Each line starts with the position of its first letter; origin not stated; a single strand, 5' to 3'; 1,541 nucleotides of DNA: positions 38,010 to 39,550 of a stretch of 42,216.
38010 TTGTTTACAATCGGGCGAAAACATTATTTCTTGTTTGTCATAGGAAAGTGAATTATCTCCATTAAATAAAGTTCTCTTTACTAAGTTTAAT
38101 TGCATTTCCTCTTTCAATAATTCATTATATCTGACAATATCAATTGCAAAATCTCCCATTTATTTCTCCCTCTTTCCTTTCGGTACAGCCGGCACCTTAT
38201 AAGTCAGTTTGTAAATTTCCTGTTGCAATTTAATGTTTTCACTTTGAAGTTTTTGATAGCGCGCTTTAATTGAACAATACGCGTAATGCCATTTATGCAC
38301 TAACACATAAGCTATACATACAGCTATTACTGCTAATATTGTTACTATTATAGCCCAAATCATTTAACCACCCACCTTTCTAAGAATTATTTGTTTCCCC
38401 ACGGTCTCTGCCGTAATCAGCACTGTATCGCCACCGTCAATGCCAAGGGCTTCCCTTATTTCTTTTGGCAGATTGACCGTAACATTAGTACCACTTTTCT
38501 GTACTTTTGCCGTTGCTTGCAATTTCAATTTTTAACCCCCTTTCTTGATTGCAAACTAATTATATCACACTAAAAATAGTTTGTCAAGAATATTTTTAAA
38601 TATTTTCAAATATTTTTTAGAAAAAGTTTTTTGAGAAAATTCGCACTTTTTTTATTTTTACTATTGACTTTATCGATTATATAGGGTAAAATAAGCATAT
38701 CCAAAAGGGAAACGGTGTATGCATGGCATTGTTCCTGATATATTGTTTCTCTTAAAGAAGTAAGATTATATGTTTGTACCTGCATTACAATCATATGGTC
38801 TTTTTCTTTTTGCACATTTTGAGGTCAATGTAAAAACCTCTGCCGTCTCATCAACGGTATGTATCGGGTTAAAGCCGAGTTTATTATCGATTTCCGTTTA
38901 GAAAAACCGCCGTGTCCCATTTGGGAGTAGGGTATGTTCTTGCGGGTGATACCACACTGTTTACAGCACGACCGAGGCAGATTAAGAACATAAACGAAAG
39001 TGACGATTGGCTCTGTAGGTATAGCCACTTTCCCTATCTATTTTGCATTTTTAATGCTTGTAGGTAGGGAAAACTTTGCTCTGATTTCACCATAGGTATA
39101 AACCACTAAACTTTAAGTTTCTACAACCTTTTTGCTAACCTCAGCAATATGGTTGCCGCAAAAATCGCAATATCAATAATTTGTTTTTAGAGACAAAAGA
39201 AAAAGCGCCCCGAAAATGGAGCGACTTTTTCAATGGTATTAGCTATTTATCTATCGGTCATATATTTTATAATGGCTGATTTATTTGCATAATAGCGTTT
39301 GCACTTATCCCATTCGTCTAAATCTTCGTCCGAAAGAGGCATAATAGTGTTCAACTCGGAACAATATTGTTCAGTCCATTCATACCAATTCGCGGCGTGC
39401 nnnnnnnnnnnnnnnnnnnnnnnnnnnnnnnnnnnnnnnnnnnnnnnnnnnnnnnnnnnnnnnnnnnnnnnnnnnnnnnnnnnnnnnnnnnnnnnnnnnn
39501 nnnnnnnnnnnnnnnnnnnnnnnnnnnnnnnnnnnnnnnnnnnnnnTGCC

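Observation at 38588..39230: ORF-free 0.5-kb unit with its own consensus promoter, back-to-back with the early promoter where a repressor gene would be expected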

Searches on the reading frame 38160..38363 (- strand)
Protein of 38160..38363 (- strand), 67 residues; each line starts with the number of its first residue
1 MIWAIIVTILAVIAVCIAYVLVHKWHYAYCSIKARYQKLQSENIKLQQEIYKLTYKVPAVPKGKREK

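Call 13: search_protein_families(library=pfam, proteins=[window:38160-38363:-], max_evalue=0.01)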
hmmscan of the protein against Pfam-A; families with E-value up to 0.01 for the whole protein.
window:38160-38363:- (67 aa): 3 families
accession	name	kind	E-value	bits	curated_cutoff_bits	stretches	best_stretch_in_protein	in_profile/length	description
PF02183.23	HALZ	-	0.00062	20.3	28.1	1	29-57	14-42/43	Homeobox associated leucine zipper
PF01528.21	Herpes_glycop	-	0.0035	16.7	25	1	8-66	313-371/373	Herpesvirus glycoprotein M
PF10883.13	DUF2681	-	0.0036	18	28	1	6-51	4-50/90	Protein of unknown function (DUF2681)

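Call 14: search_protein_families(library=phrogs, proteins=[window:38160-38363:-], max_evalue=0.01)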
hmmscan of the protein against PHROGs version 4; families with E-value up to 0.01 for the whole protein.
window:38160-38363:- (67 aa): 3 families
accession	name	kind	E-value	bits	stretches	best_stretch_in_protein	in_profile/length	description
phrog_3913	-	unknown function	0.00014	23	1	1-51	1-49/89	-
phrog_13188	-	unknown function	0.0092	16.9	1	5-51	30-76/90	-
phrog_214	-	lysis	0.0093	16.8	1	4-50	10-54/176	Rz-like spanin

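Call 38: find_encoding_contigs(protein=window:38160-38363:-, flank=1300, max_places=10)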
Protein window:38160-38363:- (67 aa): 10 contigs read that carry it; 6 places shown.
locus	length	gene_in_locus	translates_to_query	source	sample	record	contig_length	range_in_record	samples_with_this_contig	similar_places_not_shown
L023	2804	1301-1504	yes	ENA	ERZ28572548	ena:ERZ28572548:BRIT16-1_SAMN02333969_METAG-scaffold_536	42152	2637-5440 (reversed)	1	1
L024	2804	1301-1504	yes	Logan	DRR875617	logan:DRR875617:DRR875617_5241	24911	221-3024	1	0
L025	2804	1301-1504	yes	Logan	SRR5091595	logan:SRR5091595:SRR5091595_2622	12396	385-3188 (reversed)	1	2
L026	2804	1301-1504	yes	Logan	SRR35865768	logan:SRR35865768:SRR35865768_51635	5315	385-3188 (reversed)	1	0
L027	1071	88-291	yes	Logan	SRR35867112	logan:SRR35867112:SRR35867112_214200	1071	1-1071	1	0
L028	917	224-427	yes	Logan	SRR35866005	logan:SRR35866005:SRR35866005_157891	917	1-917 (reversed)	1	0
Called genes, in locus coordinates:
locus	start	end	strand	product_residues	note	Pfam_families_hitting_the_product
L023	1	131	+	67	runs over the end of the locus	-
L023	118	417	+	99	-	-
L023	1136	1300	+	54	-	PF04014:MazE_antitoxin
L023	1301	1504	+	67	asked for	-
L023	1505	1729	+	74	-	-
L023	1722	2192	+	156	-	-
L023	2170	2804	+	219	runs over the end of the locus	-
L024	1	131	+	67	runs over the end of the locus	-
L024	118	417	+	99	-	-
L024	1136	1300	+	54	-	PF04014:MazE_antitoxin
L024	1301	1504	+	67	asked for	-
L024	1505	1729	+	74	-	-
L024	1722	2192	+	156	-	-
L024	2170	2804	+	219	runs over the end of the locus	-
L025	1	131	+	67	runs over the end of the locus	-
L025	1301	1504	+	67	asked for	-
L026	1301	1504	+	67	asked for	-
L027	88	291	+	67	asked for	-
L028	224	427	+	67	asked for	-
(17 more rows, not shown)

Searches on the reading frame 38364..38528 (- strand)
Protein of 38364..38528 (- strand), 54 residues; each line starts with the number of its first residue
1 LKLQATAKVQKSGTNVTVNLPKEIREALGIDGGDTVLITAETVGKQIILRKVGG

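Call 13: search_protein_families(library=pfam, proteins=[window:38364-38528:-], max_evalue=0.01)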
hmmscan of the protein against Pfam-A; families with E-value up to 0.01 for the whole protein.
window:38364-38528:- (54 aa): 1 family
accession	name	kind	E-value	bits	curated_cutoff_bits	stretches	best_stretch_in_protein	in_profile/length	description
PF04014.23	MazE_antitoxin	-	6.1e-09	36.1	24.7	1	9-53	1-44/48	Antidote-toxin recognition MazE, bacterial antitoxin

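Call 14: search_protein_families(library=phrogs, proteins=[window:38364-38528:-], max_evalue=0.01)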
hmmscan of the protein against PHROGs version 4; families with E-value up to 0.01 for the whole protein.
window:38364-38528:- (54 aa): 3 families
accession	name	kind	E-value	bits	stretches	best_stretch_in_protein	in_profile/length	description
phrog_13486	-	unknown function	1.8e-07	31.8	1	6-52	4-50/51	-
phrog_4681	-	moron, auxiliary metabolic gene and host takeover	0.0001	23.2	1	6-51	7-47/87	antitoxin from a toxin-antitoxin system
phrog_4324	-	unknown function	0.00025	22.2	1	6-51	3-46/89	-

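Call 25: find_encoding_contigs(protein=window:38364-38528:-, flank=3000, max_places=10)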
Protein window:38364-38528:- (54 aa): 24 contigs read that carry it; 10 places shown.
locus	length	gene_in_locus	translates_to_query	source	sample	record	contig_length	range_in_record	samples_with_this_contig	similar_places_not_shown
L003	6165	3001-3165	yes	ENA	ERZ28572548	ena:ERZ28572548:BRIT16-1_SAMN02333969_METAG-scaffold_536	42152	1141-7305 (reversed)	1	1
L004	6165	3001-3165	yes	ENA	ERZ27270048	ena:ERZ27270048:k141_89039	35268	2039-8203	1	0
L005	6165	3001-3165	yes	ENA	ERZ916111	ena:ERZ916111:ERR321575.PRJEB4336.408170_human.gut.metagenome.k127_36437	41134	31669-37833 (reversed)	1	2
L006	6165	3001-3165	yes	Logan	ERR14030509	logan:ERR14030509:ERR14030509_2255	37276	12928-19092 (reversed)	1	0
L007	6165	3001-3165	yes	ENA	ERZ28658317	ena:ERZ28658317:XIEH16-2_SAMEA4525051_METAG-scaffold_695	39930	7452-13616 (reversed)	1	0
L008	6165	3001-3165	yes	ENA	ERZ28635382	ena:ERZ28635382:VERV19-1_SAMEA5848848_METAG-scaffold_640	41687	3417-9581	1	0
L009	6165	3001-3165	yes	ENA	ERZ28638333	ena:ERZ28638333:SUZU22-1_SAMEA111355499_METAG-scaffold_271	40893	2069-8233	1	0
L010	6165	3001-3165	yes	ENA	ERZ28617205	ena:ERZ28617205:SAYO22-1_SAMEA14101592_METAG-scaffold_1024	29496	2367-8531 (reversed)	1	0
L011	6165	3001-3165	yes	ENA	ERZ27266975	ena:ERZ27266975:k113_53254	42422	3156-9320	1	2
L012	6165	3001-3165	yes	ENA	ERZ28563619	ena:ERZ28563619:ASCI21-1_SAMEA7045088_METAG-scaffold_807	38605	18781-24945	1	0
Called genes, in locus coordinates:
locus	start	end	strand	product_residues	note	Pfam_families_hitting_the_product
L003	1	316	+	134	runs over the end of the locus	-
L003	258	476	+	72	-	-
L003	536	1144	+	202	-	-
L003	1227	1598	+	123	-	-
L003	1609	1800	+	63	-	-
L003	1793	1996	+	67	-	-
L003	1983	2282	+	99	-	-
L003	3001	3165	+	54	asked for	PF04014:MazE_antitoxin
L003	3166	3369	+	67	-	-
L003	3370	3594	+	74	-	-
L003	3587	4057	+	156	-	-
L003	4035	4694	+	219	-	-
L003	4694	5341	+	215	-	-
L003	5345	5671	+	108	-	-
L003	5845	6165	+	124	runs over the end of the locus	PF02732:ERCC4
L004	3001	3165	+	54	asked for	PF04014:MazE_antitoxin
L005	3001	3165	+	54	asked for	PF04014:MazE_antitoxin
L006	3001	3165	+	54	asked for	PF04014:MazE_antitoxin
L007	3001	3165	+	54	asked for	PF04014:MazE_antitoxin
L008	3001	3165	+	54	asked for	PF04014:MazE_antitoxin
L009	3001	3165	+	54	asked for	PF04014:MazE_antitoxin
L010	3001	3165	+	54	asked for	PF04014:MazE_antitoxin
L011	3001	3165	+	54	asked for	PF04014:MazE_antitoxin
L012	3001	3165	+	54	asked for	PF04014:MazE_antitoxin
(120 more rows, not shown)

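Call 48: find_homologous_proteins(query=window:38364-38528:-, max_evalue=1e-8)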
Query window:38364-38528:- (54 aa): 7 proteins with E <= 1e-8 among 7 candidates.
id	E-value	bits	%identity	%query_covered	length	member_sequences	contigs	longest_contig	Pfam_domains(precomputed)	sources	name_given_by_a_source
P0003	1.5e-24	101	98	100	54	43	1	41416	PF04014.24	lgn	-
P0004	7.3e-24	99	91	100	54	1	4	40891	PF04014.24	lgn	-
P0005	2.7e-23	97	91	98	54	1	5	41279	PF04014.24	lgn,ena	-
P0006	9.9e-23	95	89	100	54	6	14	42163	PF04014.24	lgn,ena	-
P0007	3.1e-22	94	87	100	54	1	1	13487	PF04014.24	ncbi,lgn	-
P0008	2.0e-11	60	63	100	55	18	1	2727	PF04014.24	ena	-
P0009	3.0e-10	57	63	100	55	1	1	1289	-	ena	-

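Call 49: find_encoding_contigs(protein=P0006, flank=1500, max_places=10)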
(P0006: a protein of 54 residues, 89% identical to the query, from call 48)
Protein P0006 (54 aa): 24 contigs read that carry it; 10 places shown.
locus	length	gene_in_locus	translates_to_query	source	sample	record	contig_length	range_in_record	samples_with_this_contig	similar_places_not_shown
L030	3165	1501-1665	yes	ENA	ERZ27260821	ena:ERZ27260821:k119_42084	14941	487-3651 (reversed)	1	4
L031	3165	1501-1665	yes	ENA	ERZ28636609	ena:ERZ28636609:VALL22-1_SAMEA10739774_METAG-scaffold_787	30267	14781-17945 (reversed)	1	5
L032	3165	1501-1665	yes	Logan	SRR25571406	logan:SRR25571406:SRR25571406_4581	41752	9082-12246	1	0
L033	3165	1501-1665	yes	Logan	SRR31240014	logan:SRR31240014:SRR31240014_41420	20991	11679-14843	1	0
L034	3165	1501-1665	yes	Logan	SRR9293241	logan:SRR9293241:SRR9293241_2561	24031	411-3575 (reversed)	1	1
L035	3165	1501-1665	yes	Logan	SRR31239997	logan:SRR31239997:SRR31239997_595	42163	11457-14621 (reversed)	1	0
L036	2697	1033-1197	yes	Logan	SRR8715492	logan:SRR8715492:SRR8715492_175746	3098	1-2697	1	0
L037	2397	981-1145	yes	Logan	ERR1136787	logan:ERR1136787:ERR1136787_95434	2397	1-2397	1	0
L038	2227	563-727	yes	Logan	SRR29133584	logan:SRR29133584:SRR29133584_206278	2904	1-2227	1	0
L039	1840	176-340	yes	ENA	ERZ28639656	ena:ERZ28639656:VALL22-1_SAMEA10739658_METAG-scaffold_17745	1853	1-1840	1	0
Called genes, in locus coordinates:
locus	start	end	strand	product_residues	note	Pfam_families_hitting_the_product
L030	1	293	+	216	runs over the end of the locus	-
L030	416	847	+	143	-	-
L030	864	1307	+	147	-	-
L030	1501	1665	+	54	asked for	PF04014:MazE_antitoxin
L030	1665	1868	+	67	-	-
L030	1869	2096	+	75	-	-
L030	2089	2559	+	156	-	-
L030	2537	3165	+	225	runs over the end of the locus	-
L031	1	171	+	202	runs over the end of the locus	-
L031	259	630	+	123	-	-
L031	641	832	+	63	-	-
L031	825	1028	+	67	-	-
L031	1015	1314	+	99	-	-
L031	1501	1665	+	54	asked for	PF04014:MazE_antitoxin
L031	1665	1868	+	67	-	-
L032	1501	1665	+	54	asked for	PF04014:MazE_antitoxin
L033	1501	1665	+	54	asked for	PF04014:MazE_antitoxin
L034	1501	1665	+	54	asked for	PF04014:MazE_antitoxin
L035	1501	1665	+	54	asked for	PF04014:MazE_antitoxin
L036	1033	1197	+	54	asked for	PF04014:MazE_antitoxin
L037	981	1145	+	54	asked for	PF04014:MazE_antitoxin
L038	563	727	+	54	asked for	PF04014:MazE_antitoxin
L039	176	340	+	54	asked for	PF04014:MazE_antitoxin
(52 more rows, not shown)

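Call 50: find_encoding_contigs(protein=P0005, flank=1500, max_places=6)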
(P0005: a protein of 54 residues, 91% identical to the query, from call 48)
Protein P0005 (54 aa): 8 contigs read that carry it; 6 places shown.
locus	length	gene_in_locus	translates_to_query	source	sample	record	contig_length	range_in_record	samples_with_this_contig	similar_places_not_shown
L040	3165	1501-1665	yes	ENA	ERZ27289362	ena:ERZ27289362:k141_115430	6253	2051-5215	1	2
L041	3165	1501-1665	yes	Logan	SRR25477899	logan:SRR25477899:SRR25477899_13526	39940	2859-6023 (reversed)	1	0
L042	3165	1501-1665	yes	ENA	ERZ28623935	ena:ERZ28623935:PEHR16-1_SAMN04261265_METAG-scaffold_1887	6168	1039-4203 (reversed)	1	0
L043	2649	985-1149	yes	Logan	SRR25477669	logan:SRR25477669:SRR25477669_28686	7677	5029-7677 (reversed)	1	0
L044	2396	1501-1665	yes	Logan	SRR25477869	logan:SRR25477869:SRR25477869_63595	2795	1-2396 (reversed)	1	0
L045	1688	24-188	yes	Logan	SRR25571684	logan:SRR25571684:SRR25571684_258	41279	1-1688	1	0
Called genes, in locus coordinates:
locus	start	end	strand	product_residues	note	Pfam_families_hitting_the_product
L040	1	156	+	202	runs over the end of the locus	-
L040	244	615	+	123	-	-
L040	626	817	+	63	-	-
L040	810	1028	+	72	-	-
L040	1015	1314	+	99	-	-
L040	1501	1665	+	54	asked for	PF04014:MazE_antitoxin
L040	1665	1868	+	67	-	-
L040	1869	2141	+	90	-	-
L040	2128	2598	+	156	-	-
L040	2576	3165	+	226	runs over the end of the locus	-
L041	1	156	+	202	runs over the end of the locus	-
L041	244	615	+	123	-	-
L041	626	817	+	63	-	-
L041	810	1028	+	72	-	-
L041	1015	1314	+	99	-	-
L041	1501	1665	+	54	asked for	PF04014:MazE_antitoxin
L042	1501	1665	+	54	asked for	PF04014:MazE_antitoxin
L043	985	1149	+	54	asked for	PF04014:MazE_antitoxin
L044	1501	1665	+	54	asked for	PF04014:MazE_antitoxin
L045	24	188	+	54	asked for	PF04014:MazE_antitoxin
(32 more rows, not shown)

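Call 51: find_encoding_contigs(protein=P0004, flank=1500, max_places=6)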
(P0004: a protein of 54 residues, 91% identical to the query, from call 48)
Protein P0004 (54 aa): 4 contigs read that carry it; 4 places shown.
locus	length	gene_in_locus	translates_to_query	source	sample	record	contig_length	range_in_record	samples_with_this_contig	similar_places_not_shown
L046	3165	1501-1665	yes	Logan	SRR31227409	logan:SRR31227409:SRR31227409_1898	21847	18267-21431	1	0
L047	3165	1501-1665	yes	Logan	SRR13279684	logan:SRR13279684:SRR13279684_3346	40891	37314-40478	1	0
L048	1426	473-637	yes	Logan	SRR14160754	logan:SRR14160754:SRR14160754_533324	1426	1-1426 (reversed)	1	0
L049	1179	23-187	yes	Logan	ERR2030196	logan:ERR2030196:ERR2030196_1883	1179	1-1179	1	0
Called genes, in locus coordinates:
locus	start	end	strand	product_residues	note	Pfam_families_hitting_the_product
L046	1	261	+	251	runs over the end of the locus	-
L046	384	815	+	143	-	-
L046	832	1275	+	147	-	-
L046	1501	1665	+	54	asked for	PF04014:MazE_antitoxin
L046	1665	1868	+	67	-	-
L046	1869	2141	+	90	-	-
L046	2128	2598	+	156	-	-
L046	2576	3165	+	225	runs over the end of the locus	-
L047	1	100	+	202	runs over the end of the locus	-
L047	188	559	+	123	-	-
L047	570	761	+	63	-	-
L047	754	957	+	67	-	-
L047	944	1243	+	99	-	-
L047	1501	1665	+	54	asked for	PF04014:MazE_antitoxin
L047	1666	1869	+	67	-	-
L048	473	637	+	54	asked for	PF04014:MazE_antitoxin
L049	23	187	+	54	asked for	PF04014:MazE_antitoxin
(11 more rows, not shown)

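Call 70: find_encoding_contigs(protein=P0008, flank=1500, max_places=10)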
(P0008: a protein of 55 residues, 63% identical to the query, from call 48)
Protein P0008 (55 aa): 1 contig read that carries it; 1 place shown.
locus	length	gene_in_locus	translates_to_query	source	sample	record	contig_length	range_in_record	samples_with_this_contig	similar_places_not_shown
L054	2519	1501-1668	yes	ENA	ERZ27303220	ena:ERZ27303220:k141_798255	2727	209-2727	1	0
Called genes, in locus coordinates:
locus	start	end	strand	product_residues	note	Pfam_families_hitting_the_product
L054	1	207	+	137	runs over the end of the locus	?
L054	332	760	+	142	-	-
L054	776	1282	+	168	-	-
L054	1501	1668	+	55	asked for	PF04014:MazE_antitoxin (weak)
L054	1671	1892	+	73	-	-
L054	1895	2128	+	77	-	-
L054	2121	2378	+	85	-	-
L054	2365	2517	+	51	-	?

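Call 106: find_encoding_contigs(protein=P0009, flank=1500, max_places=5)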
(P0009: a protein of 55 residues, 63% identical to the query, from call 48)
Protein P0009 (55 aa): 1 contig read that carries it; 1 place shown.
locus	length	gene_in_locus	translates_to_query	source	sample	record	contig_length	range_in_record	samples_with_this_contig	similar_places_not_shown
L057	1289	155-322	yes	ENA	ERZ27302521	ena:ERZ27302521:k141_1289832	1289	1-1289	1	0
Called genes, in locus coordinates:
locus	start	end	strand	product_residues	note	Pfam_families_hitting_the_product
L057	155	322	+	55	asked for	-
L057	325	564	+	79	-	-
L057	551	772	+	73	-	-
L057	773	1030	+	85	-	-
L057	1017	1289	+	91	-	?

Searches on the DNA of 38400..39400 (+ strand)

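Call 6: search_rna_families(source=window, start=38400, end=39400, threshold=evalue, max_evalue=10, show_alignments=3)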
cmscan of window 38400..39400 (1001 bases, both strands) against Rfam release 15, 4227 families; matches with E-value up to 10: 9.
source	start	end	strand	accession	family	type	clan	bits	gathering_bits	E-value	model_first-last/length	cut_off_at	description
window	38613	38652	+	RF00480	HIV_FE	Cis-reg; frameshift_element;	-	19.4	45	6.3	1-52/52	no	HIV Ribosomal frameshift signal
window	38516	38548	-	RF01360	CRISPR-DR47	Gene; CRISPR;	-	19.2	39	1.1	1-37/37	no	CRISPR RNA direct repeat element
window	39193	39229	-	RF00489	ctRNA_p42d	Gene; antisense;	-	18.9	50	0.43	1-46/46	no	ctRNA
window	39183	39349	-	RF03532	SQ2397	Cis-reg;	-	18.5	100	1.4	1-243/243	no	Cis-regulator of HTH transcription factor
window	38764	38870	-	RF02666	PsiU2-35.45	Gene; snRNA; snoRNA; scaRNA;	-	18.5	89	1.8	1-140/140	no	Drosophila small cajal body-specific RNA PsiU2-35.45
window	39112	39170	-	RF00722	mir-451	Gene; miRNA;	-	15.8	66.5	3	1-71/71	no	mir-451 microRNA precursor family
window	39119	39161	-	RF03648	mir-9413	Gene; miRNA;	-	15.6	100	8.9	1-68/68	no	mir-9413 microRNA precursor family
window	39127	39200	+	RF01042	mir-891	Gene; miRNA;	-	15.5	90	9.3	1-79/79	no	mir-891 microRNA precursor family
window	39072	39111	+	RF02060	STnc410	Gene; sRNA;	-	12.9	50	5.7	1-158/158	no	Enterobacterial sRNA STnc410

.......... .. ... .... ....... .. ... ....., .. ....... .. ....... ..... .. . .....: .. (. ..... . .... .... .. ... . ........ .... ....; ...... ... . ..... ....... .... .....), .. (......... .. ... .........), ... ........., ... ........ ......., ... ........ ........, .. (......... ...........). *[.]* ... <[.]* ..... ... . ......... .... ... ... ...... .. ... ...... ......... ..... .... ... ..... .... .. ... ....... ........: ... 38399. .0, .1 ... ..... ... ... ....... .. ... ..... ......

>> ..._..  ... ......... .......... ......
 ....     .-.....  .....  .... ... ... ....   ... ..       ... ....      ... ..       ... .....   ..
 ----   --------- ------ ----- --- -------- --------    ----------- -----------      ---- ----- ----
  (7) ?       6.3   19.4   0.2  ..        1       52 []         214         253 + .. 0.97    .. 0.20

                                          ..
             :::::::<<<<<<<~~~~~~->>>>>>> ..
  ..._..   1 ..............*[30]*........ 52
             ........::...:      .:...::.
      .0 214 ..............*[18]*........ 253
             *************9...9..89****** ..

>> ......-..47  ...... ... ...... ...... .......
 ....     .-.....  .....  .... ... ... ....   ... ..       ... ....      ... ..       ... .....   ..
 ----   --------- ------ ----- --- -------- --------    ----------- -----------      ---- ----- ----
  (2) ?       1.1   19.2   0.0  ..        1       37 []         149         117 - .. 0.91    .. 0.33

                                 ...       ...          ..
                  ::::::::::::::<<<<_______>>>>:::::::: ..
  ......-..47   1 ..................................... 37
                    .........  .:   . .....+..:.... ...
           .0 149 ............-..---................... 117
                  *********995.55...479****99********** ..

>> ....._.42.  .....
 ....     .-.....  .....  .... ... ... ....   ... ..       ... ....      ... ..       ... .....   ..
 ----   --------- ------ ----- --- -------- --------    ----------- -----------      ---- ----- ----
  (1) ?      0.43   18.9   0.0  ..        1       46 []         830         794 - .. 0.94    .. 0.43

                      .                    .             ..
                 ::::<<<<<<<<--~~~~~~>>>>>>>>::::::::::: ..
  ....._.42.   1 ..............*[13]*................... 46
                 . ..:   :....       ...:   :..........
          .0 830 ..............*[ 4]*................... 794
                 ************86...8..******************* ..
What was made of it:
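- On Any Rfam 15 RNA family (including ROOL, GOLLD, ribozymes, CRISPR repeats, ctRNAs): Call 6 searched 38400-39400 at E <= 10.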

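Call 8: search_dna_similar(query=window:38500-39300:+, collection=phages, mode=distant, max_rows=30)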
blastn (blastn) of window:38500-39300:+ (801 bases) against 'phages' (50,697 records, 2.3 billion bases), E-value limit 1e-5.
No match.

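Call 77: search_dna_similar(query=window:38625-39240:+, collection=plasmids, mode=distant, max_evalue=0.01, max_rows=15)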
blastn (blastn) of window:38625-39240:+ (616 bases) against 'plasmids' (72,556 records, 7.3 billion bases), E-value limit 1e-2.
No match.

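Call 78: search_dna_similar(query=window:38625-39240:+, collection=phages, mode=distant, max_evalue=1, max_rows=15)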
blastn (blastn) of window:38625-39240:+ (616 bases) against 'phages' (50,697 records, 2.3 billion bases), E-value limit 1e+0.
Records with a match: 5; places in all: 5; records where one place covers at least 80% of the query: 0.
Best place of each record, by identity: 90-95% 1; 80-90% 4.
By first word of the organism name: Fusobacterium 4; Bacillus 1.
By host as written in the record: Fusobacterium nucleatum ATCC 10953 2; Fusobacterium nucleatum 2; Bacillus cereus BC102p 1.
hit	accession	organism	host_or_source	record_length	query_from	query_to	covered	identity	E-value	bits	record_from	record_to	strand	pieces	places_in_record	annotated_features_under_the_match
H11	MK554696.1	Fusobacterium phage Fnu1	Fusobacterium nucleatum ATCC 10953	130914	23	69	8%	83.0%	1e-3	50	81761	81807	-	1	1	none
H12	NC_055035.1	Fusobacterium phage Fnu1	Fusobacterium nucleatum ATCC 10953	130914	23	69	8%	83.0%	1e-3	50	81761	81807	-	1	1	none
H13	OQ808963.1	Fusobacterium phage vB_FnuS_FNU2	Fusobacterium nucleatum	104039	23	69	8%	83.0%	1e-3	50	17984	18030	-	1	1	none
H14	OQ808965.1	Fusobacterium phage vB_FnuS_FNU3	Fusobacterium nucleatum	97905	23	69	8%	83.0%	1e-3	50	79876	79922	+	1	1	none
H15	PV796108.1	Bacillus phage Edson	Bacillus cereus BC102p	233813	502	529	5%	92.9%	2e-1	43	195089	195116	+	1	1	none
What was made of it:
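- Tried and rejected: blastn of the unit against 50,697 phage records and 72,556 plasmids gave no meaningful match (calls 8, 77, 78).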

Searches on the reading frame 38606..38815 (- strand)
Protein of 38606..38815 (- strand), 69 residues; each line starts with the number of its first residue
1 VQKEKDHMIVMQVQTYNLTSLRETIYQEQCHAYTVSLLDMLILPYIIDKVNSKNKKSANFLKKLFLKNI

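Call 33: search_protein_families(library=pfam, proteins=[window:38606-38815:-], max_evalue=1)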
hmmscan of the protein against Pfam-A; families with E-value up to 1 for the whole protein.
window:38606-38815:- (69 aa): 0 families

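Call 34: search_protein_families(library=phrogs, proteins=[window:38606-38815:-], max_evalue=1)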
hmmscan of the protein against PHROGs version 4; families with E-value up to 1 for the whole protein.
window:38606-38815:- (69 aa): 1 family
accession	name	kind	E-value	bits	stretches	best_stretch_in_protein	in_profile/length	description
phrog_6477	-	unknown function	0.076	13.6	1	22-64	96-139/247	-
